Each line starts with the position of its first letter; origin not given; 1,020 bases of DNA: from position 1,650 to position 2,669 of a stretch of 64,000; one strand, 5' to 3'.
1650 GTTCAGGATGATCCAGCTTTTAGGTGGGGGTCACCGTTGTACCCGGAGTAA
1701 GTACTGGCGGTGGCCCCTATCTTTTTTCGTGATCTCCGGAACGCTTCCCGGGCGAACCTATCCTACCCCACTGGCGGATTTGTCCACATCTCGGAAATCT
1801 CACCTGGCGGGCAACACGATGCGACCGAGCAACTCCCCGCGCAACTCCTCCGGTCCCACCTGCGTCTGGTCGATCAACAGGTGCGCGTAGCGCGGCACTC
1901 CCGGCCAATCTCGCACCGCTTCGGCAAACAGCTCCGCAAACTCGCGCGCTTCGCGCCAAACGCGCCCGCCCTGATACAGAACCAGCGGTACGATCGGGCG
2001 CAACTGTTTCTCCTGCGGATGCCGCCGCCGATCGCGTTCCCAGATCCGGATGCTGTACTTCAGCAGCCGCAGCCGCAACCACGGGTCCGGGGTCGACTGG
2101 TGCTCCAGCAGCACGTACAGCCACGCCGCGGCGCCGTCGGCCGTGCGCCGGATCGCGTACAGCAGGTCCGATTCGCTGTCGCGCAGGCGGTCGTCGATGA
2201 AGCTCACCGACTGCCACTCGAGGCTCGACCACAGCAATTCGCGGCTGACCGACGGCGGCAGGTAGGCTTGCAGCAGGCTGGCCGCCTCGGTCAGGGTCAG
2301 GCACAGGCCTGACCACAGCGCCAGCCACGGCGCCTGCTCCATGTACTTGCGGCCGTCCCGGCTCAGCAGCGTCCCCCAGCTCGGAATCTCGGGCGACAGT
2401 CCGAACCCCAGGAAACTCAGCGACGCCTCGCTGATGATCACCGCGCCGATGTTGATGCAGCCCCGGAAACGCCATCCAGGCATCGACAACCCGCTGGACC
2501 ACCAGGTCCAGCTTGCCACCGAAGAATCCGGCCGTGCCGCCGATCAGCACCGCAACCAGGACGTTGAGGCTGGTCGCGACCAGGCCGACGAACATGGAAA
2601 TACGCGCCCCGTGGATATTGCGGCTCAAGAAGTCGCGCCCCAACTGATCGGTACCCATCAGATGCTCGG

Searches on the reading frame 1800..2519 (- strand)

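Call 83: search_protein_families(library=pfam, proteins=[window:1800-2519:-], max_evalue=0.01)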
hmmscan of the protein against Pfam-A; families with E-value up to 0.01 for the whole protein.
window:1800-2519:- (239 aa): 1 family
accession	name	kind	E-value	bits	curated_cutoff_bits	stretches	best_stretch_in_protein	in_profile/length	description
PF04754.18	Transposase_31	-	1.7e-32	113.1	21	1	77-230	15-164/203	Putative transposase, YhgA-like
